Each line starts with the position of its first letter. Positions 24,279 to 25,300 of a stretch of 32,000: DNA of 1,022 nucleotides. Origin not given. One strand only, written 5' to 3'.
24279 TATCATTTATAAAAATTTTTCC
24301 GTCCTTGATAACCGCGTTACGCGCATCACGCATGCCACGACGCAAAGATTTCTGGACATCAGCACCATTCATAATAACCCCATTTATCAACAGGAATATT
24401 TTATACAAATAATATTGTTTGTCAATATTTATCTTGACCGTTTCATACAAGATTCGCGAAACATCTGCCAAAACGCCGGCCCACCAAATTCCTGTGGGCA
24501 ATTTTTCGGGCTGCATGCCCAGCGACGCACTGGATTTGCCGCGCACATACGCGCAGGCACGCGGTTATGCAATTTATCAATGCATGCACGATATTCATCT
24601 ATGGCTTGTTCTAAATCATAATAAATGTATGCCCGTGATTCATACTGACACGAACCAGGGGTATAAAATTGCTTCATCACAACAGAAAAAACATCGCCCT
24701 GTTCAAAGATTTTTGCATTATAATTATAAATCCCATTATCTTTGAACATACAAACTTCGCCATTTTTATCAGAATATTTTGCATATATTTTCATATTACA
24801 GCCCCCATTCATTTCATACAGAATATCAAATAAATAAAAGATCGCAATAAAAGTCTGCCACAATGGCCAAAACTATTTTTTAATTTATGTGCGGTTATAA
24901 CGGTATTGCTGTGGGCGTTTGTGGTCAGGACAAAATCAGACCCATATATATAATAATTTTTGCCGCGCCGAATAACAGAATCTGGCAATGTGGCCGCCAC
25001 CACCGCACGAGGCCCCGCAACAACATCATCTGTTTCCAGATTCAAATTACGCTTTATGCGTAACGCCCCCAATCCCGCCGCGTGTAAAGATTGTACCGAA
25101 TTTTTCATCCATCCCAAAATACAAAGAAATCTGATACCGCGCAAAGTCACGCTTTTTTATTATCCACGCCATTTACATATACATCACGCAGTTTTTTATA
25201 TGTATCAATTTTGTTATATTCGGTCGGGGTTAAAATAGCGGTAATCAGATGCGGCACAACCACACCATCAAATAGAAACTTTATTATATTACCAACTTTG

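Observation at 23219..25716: Five-gene operon of orphan proteins wedged between the rrn terminator and a bidirectional terminator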

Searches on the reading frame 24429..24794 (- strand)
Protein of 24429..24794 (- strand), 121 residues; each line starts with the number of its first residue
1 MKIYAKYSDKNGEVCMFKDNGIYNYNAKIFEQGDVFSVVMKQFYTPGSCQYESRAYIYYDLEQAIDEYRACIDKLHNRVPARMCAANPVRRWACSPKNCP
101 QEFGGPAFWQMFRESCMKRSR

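Call 4: search_protein_families(library=pfam, proteins=[window:24429-24794:-], max_evalue=1)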
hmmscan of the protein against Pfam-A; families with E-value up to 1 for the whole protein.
window:24429-24794:- (121 aa): 1 family
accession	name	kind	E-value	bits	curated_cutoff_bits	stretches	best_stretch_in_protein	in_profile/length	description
PF12536.13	DUF3734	-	0.027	15.2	22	1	50-89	2-41/106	Patatin phospholipase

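Call 5: search_protein_families(library=padloc, proteins=[window:24429-24794:-], max_evalue=1)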
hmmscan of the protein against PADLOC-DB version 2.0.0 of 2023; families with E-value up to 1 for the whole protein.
window:24429-24794:- (121 aa): 0 families

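Call 6: search_protein_families(library=ncbifam, proteins=[window:24429-24794:-], max_evalue=1)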
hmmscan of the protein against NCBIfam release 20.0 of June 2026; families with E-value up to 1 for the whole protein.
window:24429-24794:- (121 aa): 0 families

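Call 7: search_protein_families(library=phrogs, proteins=[window:24429-24794:-], max_evalue=1)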
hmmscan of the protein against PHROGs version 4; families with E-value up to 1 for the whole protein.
window:24429-24794:- (121 aa): 1 family
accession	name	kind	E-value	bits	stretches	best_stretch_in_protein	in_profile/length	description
phrog_18168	-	unknown function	0.11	12.5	1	35-58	117-140/408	-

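Call 43: search_solved_structures(query=A4, max_evalue=10)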
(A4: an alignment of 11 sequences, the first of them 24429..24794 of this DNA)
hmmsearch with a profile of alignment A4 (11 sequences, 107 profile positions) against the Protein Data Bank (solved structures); distinct sequences matched with E-value up to 10: 24.
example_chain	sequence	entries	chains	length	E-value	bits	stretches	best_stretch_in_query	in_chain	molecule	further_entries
2wqh_A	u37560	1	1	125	0.0064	19.8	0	41-74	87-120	CTPR3Y3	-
1na0_A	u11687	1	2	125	0.024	18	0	41-73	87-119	designed protein CTPR3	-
5lyn_A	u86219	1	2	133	0.027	17.8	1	40-65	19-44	Small glutamine-rich tetratricopeptide repeat-containing protein 2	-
5lyp_A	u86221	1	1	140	0.031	17.6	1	40-64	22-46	Small glutamine-rich tetratricopeptide repeat-containing protein 2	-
1na3_A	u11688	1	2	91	0.078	16.3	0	41-73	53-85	designed protein CTPR2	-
5hrz_A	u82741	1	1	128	0.17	15.2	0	41-75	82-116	TPR domain protein 1na0C3_3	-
6v8e_A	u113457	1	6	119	0.2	15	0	41-73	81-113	Designed protein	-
9ugq_A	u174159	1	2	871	0.25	14.7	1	12-90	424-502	SalKC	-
2w2u_A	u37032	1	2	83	0.26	14.7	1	26-66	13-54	HYPOTHETICAL P60 KATANIN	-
9llv_A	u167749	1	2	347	0.27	14.6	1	35-65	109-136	Small glutamine-rich tetratricopeptide repeat-containing protein 2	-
8ump_A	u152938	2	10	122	0.33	14.3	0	44-64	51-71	T33-ml35-redesigned-TPR-domain-fold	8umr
3kd7_A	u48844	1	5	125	0.44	13.9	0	41-73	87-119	CTPR390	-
8ch0_A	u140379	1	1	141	0.48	13.8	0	41-59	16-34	Consensus tetratricopeptide repeat protein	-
6vfh_A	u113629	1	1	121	0.49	13.8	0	41-64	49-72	T33_dn10A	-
2fo7_A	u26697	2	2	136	0.61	13.5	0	41-59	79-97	SYNTHETIC CONSENSUS TPR PROTEIN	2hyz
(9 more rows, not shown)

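Call 46: search_protein_families(library=pfam, proteins=[L018:8573-9481:+, L040:8771-10015:+, L019:185-679:+, L019:1855-2880:+, L022:7243-7797:+, L020:3658-4239:+, L025:2794-3102:+], max_evalue=0.1)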
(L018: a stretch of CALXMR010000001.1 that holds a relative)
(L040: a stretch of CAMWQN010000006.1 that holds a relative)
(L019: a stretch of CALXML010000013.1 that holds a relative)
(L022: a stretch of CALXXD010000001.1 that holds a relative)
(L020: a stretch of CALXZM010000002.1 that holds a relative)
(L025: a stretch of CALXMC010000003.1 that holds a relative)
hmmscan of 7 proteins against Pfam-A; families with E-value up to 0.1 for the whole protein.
L018:8573-9481:+ (302 aa): 0 families

L040:8771-10015:+ (414 aa): 1 family
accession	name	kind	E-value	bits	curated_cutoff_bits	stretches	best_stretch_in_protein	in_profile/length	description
PF06584.18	DIRP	-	0.04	14.4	27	0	36-82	6-47/108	DIRP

L019:185-679:+ (164 aa): 1 family
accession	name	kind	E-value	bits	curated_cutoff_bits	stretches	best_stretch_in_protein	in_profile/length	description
PF23469.1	KH_12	-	0.056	14.1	27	0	87-115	22-49/92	KH-domain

L019:1855-2880:+ (341 aa): 7 families
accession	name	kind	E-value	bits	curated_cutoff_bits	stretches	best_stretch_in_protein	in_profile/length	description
PF14213.11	DUF4325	-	7e-15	54.9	23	1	275-329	1-63/64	STAS-like domain of unknown function (DUF4325)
PF13581.12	HATPase_c_2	-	9.9e-05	22.8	27.4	1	93-192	22-112/127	Histidine kinase-like ATPase domain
PF20288.3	MC2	-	0.00017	21.9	26.9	1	31-87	60-120/145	ABC-three component (ABC-3C) system Middle Component 2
PF02518.31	HATPase_c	-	0.0005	20.9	26.4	1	107-150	10-54/111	Histidine kinase-, DNA gyrase B-, and HSP90-like ATPase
PF12802.13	MarR_2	-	0.0036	17.9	27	1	22-60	21-60/61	MarR family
PF03551.20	PadR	-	0.044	14.2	27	0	23-61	19-61/75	Transcriptional regulator PadR-like family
PF08279.18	HTH_11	-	0.073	13.4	25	0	25-49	19-43/55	HTH domain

L022:7243-7797:+ (184 aa): 33 families (the best 25 are shown)
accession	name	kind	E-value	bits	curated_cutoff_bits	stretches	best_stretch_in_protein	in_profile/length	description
PF13671.12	AAA_33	-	1.4e-08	35.6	27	1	5-126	1-134/143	AAA domain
PF13173.12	AAA_14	-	6.6e-06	26.6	27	1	4-49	3-50/129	AAA domain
PF06414.18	Zeta_toxin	-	6.7e-06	26.1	22.3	1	3-138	16-172/199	Zeta toxin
PF13238.12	AAA_18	-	8.4e-06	26.7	29.4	1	7-112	2-111/128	AAA domain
PF13479.12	AAA_24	-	2.4e-05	24.7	27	1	6-84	5-59/195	AAA domain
PF00004.35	AAA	-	0.00034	21.5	21.2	1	7-35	2-30/131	ATPase family associated with various cellular activities (AAA)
PF00005.33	ABC_tran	-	0.0011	20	25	1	5-28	13-36/137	ABC transporter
PF13207.12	AAA_17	-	0.002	18.9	27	1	10-34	2-26/136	AAA domain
PF13476.12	AAA_23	-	0.0032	18.6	27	1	4-20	20-36/201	AAA domain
PF20720.3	nSTAND3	-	0.0034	17.5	27.2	1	4-25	18-39/155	Novel STAND NTPase 3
PF01637.24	ATPase_2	-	0.0035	17.6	33.2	1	4-57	21-78/225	ATPase domain predominantly from Archaea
PF10443.15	RNA12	-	0.0044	16.3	27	1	6-48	20-64/429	RNA12 protein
PF13401.12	AAA_22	-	0.0048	17.6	27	1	4-29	6-31/130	AAA domain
PF02492.25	cobW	-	0.0049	16.9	20.7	1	6-30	3-31/180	CobW/HypB/UreG, nucleotide-binding domain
PF05729.18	NACHT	-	0.0085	16.4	26.7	1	6-25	3-22/167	NACHT domain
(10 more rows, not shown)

L020:3658-4239:+ (193 aa): 7 families
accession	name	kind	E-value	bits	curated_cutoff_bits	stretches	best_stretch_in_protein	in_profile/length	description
PF12146.15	Hydrolase_4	-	9.4e-08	32.1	27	1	61-119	65-118/239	Serine aminopeptidase, S33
PF00561.26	Abhydrolase_1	-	4.7e-07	30.2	25.8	1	57-117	54-116/245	alpha/beta hydrolase fold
PF06821.19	Ser_hydrolase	-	1.9e-05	25.1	22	1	67-146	50-130/172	Serine hydrolase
PF12048.14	DUF3530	-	0.00016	21.5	29.8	1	64-113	188-236/310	Protein of unknown function (DUF3530)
PF12697.13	Abhydrolase_6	-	0.0016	19.6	26.3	1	8-130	5-117/217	Alpha/beta hydrolase family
PF05990.18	DUF900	-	0.014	15.3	20.5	1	62-143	84-165/232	Alpha/beta hydrolase of unknown function (DUF900)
PF07859.19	Abhydrolase_3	-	0.07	13.3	25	1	69-128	67-132/210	alpha/beta hydrolase fold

L025:2794-3102:+ (102 aa): 0 families

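Call 54: search_protein_families(library=pfam, alignment_id=A4, max_evalue=5)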
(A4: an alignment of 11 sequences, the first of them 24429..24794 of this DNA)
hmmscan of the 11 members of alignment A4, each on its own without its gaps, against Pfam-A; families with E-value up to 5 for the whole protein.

A. member 1, window:24429-24794:- (121 aa): 1 family
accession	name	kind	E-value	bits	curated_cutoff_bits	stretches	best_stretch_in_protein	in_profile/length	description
PF12536.13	DUF3734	-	0.027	15.2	22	1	50-89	2-41/106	Patatin phospholipase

B. families by the number of members that match (of 11 scanned): 4 families
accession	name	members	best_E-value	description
PF04212.24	MIT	2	0.016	MIT (microtubule interacting and transport) domain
PF12916.12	DUF3834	1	0.012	Protein of unknown function (DUF3834)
PF12536.13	DUF3734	1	0.027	Patatin phospholipase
PF13586.12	DDE_Tnp_1_2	1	0.075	Transposase DDE domain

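Call 62: find_related_loci(query=A4, collection=viral_contigs, flank=5000)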
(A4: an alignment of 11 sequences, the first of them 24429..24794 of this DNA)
Query A4 (121 aa) in viral_contigs; peptide patterns used: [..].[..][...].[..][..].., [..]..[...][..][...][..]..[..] (x = any residue, [..] = any of these).
57 stretches matched a pattern, but none encodes a relative of the query by tblastn (E <= 1e-3).

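Call 91: find_related_loci(query=A4, collection=metagenome_contigs, flank=6000)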
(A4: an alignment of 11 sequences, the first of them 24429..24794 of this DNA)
Query A4 (121 aa) in metagenome_contigs; peptide patterns used: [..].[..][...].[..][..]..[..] (x = any residue, [..] = any of these).
103 stretches matched a pattern; 1 encode a relative of the query (tblastn E <= 1e-3); 1 distinct loci.
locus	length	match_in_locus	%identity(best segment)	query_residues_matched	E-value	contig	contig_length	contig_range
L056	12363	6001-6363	53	1-121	5e-39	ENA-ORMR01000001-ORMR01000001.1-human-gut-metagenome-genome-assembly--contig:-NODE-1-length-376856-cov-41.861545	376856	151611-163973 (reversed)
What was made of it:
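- Tried and rejected: The metagenome scan for g3 returned a single locus (call 91).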

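Call 99: search_protein_families(library=padloc, proteins=[L018:8573-9481:+, L040:8771-10015:+, L019:185-679:+, L019:1855-2880:+, L022:7243-7797:+, L020:3658-4239:+, L025:2794-3102:+], max_evalue=0.01)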
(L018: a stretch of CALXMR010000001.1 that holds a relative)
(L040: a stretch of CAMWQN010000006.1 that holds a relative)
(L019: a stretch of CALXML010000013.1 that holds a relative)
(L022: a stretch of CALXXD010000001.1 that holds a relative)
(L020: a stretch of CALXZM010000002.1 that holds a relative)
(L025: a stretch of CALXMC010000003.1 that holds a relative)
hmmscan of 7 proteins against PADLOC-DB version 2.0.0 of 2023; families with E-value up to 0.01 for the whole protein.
L018:8573-9481:+ (302 aa): 0 families

L040:8771-10015:+ (414 aa): 0 families

L019:185-679:+ (164 aa): 0 families

L019:1855-2880:+ (341 aa): 7 families
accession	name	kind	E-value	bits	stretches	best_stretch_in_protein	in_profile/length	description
PDLC01863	CARF3--CARF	-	1.3e-05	23.1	1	10-56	120-167/182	-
PDLC03871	LmuC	-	0.00017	19.7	1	31-89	68-130/156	-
PDLC03875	LmuC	-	0.0049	14.8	0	31-82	63-114/149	-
PDLC01987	CARF_m5--CARF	-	0.0058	14.7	0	7-62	6-54/195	-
PDLC01866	CARF3--CARF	-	0.0069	14.4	0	9-66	143-198/207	-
PDLC01438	Csa3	-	0.0076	14.3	1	12-73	151-210/305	"CAS-I,CAS-II,CAS-III,CAS-IV,CAS-V,CAS-VI; associated_signaling"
PDLC02762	SspB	-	0.0092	13.3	0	17-117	25-125/293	SspB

L022:7243-7797:+ (184 aa): 14 families
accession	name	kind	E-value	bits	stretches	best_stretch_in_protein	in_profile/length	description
PDLC02911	VakA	-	9.3e-05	21.1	1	7-112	6-112/163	-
PDLC04140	mad8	-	0.00018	19.2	1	5-27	29-51/314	mads_8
PDLC04789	PDC-S01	-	0.00034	17.8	1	3-40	17-56/375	-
PDLC02914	ATPase-Toprim_I-B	-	0.0011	16.3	1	3-67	25-61/443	-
PDLC02981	AriAB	-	0.0015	15.3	1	3-20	23-40/694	-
PDLC04135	mad3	-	0.0019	15.8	1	5-23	24-42/374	mads_3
PDLC00289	PtuA1|PtuA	-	0.0022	15.1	1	3-34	28-59/404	AAA ATPase domain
PDLC04790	PDC-S01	-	0.0029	14.4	1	6-39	30-63/422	-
PDLC02335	AbiLi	-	0.0034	14.5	1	4-94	77-136/326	AbiLi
PDLC00303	PtuA1|PtuA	-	0.0035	14.5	1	4-55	13-64/386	AAA ATPase domain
PDLC03860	LmuB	-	0.0042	13.7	0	3-24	26-47/565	-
PDLC05079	PDC-S73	-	0.0087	12.9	0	4-24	192-212/752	-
PDLC02980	AriA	-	0.009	14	0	6-19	2-15/304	-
PDLC03878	NsnB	-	0.0099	13.7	1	2-31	20-49/345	-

L020:3658-4239:+ (193 aa): 0 families

L025:2794-3102:+ (102 aa): 0 families

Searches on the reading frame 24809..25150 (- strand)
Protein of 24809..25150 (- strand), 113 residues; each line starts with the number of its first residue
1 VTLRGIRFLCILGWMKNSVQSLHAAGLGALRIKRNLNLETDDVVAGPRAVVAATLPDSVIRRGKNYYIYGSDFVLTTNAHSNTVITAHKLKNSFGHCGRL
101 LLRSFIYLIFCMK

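Call 4: search_protein_families(library=pfam, proteins=[window:24809-25150:-], max_evalue=1)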
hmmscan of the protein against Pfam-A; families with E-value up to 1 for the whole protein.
window:24809-25150:- (113 aa): 1 family
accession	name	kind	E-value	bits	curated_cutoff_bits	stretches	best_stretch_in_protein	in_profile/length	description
PF12636.12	DUF3781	-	1.8e-17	63.4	27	1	18-88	3-72/72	Protein of unknown function (DUF3781)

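Call 5: search_protein_families(library=padloc, proteins=[window:24809-25150:-], max_evalue=1)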
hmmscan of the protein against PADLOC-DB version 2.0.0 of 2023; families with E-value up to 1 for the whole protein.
window:24809-25150:- (113 aa): 0 families

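Call 6: search_protein_families(library=ncbifam, proteins=[window:24809-25150:-], max_evalue=1)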
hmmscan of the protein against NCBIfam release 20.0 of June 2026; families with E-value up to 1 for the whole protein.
window:24809-25150:- (113 aa): 0 families

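Call 7: search_protein_families(library=phrogs, proteins=[window:24809-25150:-], max_evalue=1)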
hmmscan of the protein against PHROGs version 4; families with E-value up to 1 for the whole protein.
window:24809-25150:- (113 aa): 0 families

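Call 13: search_solved_structures(query=window:24809-25150:-, max_evalue=10)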
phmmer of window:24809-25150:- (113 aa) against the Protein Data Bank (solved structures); distinct sequences matched with E-value up to 10: 2.
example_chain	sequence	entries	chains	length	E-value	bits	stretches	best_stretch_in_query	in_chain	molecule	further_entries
4li2_A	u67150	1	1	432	1.1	13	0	2-49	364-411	Leucine-rich repeat-containing G-protein coupled receptor 4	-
4li1_B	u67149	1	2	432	1.1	13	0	2-49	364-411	Leucine-rich repeat-containing G-protein coupled receptor 4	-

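Call 46: search_protein_families(library=pfam, proteins=[L018:8573-9481:+, L040:8771-10015:+, L019:185-679:+, L019:1855-2880:+, L022:7243-7797:+, L020:3658-4239:+, L025:2794-3102:+], max_evalue=0.1)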
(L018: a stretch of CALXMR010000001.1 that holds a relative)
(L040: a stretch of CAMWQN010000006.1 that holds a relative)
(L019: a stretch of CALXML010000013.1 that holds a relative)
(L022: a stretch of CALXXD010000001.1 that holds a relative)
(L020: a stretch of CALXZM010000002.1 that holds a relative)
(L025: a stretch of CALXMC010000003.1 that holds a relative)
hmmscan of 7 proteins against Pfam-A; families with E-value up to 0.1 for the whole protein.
L018:8573-9481:+ (302 aa): 0 families

L040:8771-10015:+ (414 aa): 1 family
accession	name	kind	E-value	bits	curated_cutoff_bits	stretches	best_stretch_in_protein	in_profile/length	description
PF06584.18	DIRP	-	0.04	14.4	27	0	36-82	6-47/108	DIRP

L019:185-679:+ (164 aa): 1 family
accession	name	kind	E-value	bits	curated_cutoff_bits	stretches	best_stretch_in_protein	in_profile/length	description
PF23469.1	KH_12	-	0.056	14.1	27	0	87-115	22-49/92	KH-domain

L019:1855-2880:+ (341 aa): 7 families
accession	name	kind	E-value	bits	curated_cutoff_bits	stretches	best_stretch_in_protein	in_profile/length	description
PF14213.11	DUF4325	-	7e-15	54.9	23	1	275-329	1-63/64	STAS-like domain of unknown function (DUF4325)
PF13581.12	HATPase_c_2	-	9.9e-05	22.8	27.4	1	93-192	22-112/127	Histidine kinase-like ATPase domain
PF20288.3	MC2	-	0.00017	21.9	26.9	1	31-87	60-120/145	ABC-three component (ABC-3C) system Middle Component 2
PF02518.31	HATPase_c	-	0.0005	20.9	26.4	1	107-150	10-54/111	Histidine kinase-, DNA gyrase B-, and HSP90-like ATPase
PF12802.13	MarR_2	-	0.0036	17.9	27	1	22-60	21-60/61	MarR family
PF03551.20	PadR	-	0.044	14.2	27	0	23-61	19-61/75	Transcriptional regulator PadR-like family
PF08279.18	HTH_11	-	0.073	13.4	25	0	25-49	19-43/55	HTH domain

L022:7243-7797:+ (184 aa): 33 families (the best 25 are shown)
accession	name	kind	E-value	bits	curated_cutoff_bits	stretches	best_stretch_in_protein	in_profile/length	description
PF13671.12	AAA_33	-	1.4e-08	35.6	27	1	5-126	1-134/143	AAA domain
PF13173.12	AAA_14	-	6.6e-06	26.6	27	1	4-49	3-50/129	AAA domain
PF06414.18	Zeta_toxin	-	6.7e-06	26.1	22.3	1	3-138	16-172/199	Zeta toxin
PF13238.12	AAA_18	-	8.4e-06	26.7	29.4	1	7-112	2-111/128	AAA domain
PF13479.12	AAA_24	-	2.4e-05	24.7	27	1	6-84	5-59/195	AAA domain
PF00004.35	AAA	-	0.00034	21.5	21.2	1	7-35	2-30/131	ATPase family associated with various cellular activities (AAA)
PF00005.33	ABC_tran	-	0.0011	20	25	1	5-28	13-36/137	ABC transporter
PF13207.12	AAA_17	-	0.002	18.9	27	1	10-34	2-26/136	AAA domain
PF13476.12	AAA_23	-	0.0032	18.6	27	1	4-20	20-36/201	AAA domain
PF20720.3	nSTAND3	-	0.0034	17.5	27.2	1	4-25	18-39/155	Novel STAND NTPase 3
PF01637.24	ATPase_2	-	0.0035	17.6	33.2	1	4-57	21-78/225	ATPase domain predominantly from Archaea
PF10443.15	RNA12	-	0.0044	16.3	27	1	6-48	20-64/429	RNA12 protein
PF13401.12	AAA_22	-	0.0048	17.6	27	1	4-29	6-31/130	AAA domain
PF02492.25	cobW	-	0.0049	16.9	20.7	1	6-30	3-31/180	CobW/HypB/UreG, nucleotide-binding domain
PF05729.18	NACHT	-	0.0085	16.4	26.7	1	6-25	3-22/167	NACHT domain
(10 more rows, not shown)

L020:3658-4239:+ (193 aa): 7 families
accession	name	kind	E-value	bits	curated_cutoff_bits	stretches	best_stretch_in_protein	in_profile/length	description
PF12146.15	Hydrolase_4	-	9.4e-08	32.1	27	1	61-119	65-118/239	Serine aminopeptidase, S33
PF00561.26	Abhydrolase_1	-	4.7e-07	30.2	25.8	1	57-117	54-116/245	alpha/beta hydrolase fold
PF06821.19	Ser_hydrolase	-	1.9e-05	25.1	22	1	67-146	50-130/172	Serine hydrolase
PF12048.14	DUF3530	-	0.00016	21.5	29.8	1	64-113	188-236/310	Protein of unknown function (DUF3530)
PF12697.13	Abhydrolase_6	-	0.0016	19.6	26.3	1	8-130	5-117/217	Alpha/beta hydrolase family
PF05990.18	DUF900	-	0.014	15.3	20.5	1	62-143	84-165/232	Alpha/beta hydrolase of unknown function (DUF900)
PF07859.19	Abhydrolase_3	-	0.07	13.3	25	1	69-128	67-132/210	alpha/beta hydrolase fold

L025:2794-3102:+ (102 aa): 0 families

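Call 68: search_dna_similar(query=window:24809-25150:-, collection=plasmids, mode=protein, max_evalue=0.001, max_rows=15)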
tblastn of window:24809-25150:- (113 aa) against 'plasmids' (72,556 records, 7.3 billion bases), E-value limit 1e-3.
Records with a match: 2; places in all: 2; records where one place covers at least 80% of the query: 0.
Best place of each record, by identity: <60% 2.
By first word of the organism name: Enterococcus 1; Subdoligranulum 1.
By predicted mobility (MOB-suite, as given by PLSDB): non-mobilizable 2.
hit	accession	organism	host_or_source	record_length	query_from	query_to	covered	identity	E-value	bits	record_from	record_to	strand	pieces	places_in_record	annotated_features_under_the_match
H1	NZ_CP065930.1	Enterococcus faecium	Homo sapiens,cell culture,rectal swab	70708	22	91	62%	41.4%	1e-8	58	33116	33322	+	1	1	DUF3781 domain-containing protein | GyrI-like domain-containing protein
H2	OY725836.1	Subdoligranulum variabile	-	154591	20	89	62%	40.8%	1e-5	49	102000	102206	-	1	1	none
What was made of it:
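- Closest known: DUF3781. Same: Relatives annotated as DUF3781 occur on Firmicutes plasmids (call 68).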

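Call 99: search_protein_families(library=padloc, proteins=[L018:8573-9481:+, L040:8771-10015:+, L019:185-679:+, L019:1855-2880:+, L022:7243-7797:+, L020:3658-4239:+, L025:2794-3102:+], max_evalue=0.01)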
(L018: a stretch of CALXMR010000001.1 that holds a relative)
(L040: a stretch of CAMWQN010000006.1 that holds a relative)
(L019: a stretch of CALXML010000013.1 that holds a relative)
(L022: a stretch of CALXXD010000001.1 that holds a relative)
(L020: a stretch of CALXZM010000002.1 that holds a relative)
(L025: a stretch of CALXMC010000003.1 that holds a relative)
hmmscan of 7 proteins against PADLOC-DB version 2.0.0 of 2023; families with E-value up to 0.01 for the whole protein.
L018:8573-9481:+ (302 aa): 0 families

L040:8771-10015:+ (414 aa): 0 families

L019:185-679:+ (164 aa): 0 families

L019:1855-2880:+ (341 aa): 7 families
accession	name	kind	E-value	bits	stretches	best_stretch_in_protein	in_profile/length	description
PDLC01863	CARF3--CARF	-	1.3e-05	23.1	1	10-56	120-167/182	-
PDLC03871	LmuC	-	0.00017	19.7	1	31-89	68-130/156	-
PDLC03875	LmuC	-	0.0049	14.8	0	31-82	63-114/149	-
PDLC01987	CARF_m5--CARF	-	0.0058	14.7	0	7-62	6-54/195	-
PDLC01866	CARF3--CARF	-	0.0069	14.4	0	9-66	143-198/207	-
PDLC01438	Csa3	-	0.0076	14.3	1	12-73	151-210/305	"CAS-I,CAS-II,CAS-III,CAS-IV,CAS-V,CAS-VI; associated_signaling"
PDLC02762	SspB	-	0.0092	13.3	0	17-117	25-125/293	SspB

L022:7243-7797:+ (184 aa): 14 families
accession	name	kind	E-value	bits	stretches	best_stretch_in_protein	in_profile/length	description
PDLC02911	VakA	-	9.3e-05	21.1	1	7-112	6-112/163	-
PDLC04140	mad8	-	0.00018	19.2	1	5-27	29-51/314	mads_8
PDLC04789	PDC-S01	-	0.00034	17.8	1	3-40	17-56/375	-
PDLC02914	ATPase-Toprim_I-B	-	0.0011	16.3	1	3-67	25-61/443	-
PDLC02981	AriAB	-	0.0015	15.3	1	3-20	23-40/694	-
PDLC04135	mad3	-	0.0019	15.8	1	5-23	24-42/374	mads_3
PDLC00289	PtuA1|PtuA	-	0.0022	15.1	1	3-34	28-59/404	AAA ATPase domain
PDLC04790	PDC-S01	-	0.0029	14.4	1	6-39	30-63/422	-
PDLC02335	AbiLi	-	0.0034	14.5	1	4-94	77-136/326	AbiLi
PDLC00303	PtuA1|PtuA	-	0.0035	14.5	1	4-55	13-64/386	AAA ATPase domain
PDLC03860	LmuB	-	0.0042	13.7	0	3-24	26-47/565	-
PDLC05079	PDC-S73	-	0.0087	12.9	0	4-24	192-212/752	-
PDLC02980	AriA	-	0.009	14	0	6-19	2-15/304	-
PDLC03878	NsnB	-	0.0099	13.7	1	2-31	20-49/345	-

L020:3658-4239:+ (193 aa): 0 families

L025:2794-3102:+ (102 aa): 0 families
